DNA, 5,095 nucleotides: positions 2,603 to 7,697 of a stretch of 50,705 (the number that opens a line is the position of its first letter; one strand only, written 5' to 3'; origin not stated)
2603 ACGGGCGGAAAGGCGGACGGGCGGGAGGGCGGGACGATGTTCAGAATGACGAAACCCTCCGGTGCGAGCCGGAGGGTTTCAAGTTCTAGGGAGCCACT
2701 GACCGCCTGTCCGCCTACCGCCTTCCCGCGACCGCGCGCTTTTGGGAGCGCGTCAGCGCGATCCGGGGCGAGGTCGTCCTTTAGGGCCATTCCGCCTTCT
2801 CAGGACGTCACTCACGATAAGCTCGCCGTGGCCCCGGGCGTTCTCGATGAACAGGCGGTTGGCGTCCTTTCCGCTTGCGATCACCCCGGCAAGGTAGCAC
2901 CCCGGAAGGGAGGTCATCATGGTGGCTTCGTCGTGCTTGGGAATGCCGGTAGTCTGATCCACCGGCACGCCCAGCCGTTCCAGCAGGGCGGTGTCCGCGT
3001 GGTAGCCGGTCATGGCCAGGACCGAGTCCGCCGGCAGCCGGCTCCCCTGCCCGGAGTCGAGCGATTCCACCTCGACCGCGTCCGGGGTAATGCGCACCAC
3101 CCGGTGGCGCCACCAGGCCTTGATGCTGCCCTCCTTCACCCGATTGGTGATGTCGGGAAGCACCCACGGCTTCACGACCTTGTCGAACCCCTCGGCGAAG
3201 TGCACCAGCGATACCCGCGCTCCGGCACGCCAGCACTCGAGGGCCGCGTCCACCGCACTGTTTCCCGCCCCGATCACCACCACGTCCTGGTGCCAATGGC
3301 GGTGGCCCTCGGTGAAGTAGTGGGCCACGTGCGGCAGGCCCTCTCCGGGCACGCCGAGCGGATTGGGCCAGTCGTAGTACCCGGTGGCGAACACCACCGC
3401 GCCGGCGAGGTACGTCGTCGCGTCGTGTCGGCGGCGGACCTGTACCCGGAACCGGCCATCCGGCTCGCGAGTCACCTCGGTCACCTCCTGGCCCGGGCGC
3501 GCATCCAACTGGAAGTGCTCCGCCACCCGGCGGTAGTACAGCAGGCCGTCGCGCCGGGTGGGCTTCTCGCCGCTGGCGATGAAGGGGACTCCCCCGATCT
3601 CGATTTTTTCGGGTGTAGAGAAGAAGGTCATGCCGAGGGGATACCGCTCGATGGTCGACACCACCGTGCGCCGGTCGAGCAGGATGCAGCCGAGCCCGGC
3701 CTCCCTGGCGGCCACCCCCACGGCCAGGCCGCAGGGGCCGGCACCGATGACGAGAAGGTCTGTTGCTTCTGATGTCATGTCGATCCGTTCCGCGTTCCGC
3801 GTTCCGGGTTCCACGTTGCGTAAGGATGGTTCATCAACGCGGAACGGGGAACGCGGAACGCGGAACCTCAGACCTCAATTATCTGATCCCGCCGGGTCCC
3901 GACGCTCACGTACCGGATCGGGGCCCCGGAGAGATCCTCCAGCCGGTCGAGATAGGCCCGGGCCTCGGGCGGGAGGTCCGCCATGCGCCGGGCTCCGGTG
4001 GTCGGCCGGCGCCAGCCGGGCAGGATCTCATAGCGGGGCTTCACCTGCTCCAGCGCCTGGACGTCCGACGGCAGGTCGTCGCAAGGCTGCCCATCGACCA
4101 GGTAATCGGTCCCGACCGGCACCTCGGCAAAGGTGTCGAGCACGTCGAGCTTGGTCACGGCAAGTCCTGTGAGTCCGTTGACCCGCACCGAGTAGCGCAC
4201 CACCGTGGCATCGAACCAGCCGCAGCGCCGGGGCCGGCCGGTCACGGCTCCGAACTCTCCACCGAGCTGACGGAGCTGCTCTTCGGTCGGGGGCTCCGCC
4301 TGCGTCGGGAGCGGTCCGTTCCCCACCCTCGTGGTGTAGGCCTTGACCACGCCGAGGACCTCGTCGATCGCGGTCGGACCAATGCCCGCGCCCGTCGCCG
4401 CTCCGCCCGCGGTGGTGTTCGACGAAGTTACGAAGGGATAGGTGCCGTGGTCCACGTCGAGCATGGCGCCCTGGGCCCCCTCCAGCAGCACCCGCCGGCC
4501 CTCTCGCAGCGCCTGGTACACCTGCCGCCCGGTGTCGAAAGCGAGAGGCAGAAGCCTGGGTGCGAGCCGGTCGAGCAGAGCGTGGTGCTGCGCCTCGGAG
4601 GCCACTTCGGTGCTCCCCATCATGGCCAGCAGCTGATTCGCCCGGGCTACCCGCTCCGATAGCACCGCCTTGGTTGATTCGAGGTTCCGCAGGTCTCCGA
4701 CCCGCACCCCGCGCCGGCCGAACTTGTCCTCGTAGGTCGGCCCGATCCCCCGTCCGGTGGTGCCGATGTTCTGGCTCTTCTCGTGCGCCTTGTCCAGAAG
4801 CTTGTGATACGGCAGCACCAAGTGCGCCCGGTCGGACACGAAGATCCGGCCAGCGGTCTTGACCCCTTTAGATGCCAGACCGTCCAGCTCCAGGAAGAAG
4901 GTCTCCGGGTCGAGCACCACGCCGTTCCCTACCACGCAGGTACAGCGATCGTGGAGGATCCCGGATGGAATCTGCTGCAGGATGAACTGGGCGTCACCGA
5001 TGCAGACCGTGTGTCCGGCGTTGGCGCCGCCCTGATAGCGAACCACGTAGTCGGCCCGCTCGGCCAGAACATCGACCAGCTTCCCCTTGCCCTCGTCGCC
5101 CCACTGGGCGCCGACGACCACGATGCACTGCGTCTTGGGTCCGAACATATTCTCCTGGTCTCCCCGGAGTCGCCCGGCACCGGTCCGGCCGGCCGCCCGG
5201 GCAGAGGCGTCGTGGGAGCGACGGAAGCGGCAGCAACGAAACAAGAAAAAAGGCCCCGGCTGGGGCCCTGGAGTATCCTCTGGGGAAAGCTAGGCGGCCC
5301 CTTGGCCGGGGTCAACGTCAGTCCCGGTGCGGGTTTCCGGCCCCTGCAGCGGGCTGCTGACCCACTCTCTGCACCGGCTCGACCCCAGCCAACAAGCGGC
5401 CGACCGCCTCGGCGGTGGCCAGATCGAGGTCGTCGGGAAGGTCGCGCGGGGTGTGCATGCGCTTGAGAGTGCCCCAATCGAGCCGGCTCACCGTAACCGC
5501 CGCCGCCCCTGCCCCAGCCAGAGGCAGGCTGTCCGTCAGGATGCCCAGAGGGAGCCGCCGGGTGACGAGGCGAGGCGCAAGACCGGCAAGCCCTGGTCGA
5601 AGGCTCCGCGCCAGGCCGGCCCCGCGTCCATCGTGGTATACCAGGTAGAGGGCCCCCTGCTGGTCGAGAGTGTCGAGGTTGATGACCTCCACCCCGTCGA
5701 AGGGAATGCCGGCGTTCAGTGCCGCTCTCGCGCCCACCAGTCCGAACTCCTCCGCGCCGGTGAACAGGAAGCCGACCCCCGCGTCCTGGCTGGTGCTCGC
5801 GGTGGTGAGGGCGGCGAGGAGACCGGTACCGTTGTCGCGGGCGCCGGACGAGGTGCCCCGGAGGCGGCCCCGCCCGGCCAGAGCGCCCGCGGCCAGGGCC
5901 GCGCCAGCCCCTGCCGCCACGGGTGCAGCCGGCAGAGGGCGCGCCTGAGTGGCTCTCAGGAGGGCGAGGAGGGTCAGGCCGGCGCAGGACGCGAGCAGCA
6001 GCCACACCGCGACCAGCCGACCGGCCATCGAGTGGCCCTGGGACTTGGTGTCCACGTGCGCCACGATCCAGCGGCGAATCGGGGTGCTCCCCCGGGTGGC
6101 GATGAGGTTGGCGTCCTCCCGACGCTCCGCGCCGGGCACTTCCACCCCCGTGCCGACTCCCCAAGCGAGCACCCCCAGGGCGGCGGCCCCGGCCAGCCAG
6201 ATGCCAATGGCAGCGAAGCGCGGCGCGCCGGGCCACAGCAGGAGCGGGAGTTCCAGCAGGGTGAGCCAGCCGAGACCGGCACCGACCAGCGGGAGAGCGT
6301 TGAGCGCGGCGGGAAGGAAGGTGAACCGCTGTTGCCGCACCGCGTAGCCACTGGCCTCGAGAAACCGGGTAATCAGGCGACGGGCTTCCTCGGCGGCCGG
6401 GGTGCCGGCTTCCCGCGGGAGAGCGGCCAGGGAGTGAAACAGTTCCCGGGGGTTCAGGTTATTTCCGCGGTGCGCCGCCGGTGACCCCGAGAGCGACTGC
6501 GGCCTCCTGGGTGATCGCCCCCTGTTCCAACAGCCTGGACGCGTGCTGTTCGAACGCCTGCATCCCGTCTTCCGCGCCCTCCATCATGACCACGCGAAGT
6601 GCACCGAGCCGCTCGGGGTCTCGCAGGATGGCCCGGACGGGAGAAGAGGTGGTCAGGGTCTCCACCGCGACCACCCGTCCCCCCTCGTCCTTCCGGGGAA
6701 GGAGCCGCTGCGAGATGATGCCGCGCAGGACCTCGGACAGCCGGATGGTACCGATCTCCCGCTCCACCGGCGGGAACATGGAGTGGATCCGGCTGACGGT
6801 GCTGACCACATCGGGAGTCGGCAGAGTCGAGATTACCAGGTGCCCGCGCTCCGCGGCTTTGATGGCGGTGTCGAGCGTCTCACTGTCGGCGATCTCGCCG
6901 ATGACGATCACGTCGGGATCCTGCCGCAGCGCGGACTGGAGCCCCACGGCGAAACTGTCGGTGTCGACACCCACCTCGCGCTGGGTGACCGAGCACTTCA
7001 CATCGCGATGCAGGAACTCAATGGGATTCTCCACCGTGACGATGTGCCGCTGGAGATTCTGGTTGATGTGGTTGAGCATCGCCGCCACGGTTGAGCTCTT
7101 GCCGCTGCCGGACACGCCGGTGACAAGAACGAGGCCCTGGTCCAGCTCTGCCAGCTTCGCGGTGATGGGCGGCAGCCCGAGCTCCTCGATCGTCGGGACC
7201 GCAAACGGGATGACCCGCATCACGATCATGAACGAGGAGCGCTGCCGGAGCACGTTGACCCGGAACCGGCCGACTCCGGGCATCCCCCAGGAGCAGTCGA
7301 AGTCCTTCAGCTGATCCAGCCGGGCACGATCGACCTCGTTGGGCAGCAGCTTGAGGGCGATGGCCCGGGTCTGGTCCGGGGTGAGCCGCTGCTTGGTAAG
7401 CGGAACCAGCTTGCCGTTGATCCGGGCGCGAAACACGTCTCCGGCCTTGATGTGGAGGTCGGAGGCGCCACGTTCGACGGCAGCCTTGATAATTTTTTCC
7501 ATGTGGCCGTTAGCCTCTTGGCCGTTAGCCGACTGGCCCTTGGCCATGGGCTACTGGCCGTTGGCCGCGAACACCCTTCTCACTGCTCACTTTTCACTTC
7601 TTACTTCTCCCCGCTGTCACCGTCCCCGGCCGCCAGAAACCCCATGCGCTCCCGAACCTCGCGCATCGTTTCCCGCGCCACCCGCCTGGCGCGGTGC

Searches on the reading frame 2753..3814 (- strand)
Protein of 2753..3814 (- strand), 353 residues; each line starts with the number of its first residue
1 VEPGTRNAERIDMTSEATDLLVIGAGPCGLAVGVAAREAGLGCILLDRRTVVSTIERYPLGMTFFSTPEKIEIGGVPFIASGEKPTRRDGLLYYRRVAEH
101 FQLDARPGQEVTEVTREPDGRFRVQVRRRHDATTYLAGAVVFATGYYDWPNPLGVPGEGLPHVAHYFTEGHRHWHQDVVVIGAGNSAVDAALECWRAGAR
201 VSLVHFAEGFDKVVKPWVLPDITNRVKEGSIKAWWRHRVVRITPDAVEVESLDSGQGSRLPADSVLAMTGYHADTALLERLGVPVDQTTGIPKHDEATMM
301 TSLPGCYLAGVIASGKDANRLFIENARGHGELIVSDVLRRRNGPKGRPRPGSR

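Call 16: search_protein_families(library=pfam, proteins=[window:2753-3814:-])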
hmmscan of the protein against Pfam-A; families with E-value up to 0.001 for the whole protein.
window:2753-3814:- (353 aa): 12 families
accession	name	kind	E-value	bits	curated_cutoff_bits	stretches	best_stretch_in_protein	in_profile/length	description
PF13738.12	Pyr_redox_3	-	2.2e-69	234.5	30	1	21-310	1-305/305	Pyridine nucleotide-disulphide oxidoreductase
PF07992.20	Pyr_redox_2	-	4.6e-30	105.5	26.1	1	19-313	2-277/291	Pyridine nucleotide-disulphide oxidoreductase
PF13434.12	Lys_Orn_oxgnase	-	5.2e-10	39.4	21.3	1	82-203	89-216/339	L-lysine 6-monooxygenase/L-ornithine 5-monooxygenase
PF03486.20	HI0933_like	-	2.4e-08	34.2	50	0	19-50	2-33/244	HI0933-like protein Rossmann domain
PF00890.30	FAD_binding_2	-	4.3e-08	33.2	20.4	0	19-51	1-33/414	FAD binding domain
PF00070.33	Pyr_redox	-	6.1e-08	33.5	22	1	178-251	2-76/82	Pyridine nucleotide-disulphide oxidoreductase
PF12831.13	FAD_oxidored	-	5.1e-07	29.8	27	1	177-205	1-29/416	FAD dependent oxidoreductase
PF01134.28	GIDA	-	3e-05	23.7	22.1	0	177-211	1-33/391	Glucose inhibited division protein A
PF01946.23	Thi4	-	9e-05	22.3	26.2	0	17-49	17-50/235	Thi4 family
PF01494.25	FAD_binding_3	-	0.00016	21.5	22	0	18-51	2-35/349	FAD binding domain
PF13454.12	NAD_binding_9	-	0.00027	21.4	21.8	0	97-145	102-153/155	FAD-NAD(P)-binding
PF01266.30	DAO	-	0.00057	19.9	27.9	0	19-49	1-31/353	FAD dependent oxidoreductase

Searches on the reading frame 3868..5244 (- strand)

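Call 16: search_protein_families(library=pfam, proteins=[window:3868-5244:-])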
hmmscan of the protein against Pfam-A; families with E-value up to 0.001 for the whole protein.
window:3868-5244:- (458 aa): 1 family
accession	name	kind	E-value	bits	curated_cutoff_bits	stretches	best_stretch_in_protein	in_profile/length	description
PF00709.27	Adenylsucc_synt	-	1.6e-170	567.8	27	1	42-456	1-416/416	Adenylosuccinate synthetase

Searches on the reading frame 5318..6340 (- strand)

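Call 16: search_protein_families(library=pfam, proteins=[window:5318-6340:-])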
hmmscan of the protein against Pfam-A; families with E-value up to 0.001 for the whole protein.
window:5318-6340:- (340 aa): 1 family
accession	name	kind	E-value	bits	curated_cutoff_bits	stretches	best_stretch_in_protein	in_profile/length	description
PF04389.22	Peptidase_M28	-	4.4e-12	46.6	21.3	1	163-318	26-190/193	Peptidase family M28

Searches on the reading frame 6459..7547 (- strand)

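Call 16: search_protein_families(library=pfam, proteins=[window:6459-7547:-])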
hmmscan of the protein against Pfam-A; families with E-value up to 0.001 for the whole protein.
window:6459-7547:- (362 aa): 4 families
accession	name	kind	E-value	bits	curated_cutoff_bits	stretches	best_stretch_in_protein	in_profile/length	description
PF00437.27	T2SSE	-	4.5e-42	144.4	24.9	1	16-291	12-286/370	Type II/IV secretion system protein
PF13191.12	AAA_16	-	1.7e-05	25.9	32.6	1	138-171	25-62/167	AAA ATPase domain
PF13401.12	AAA_22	-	0.00043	21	27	1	136-198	4-64/130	AAA domain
PF20703.3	nSTAND1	-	0.00061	20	27.1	1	135-211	30-115/379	Novel STAND NTPase 1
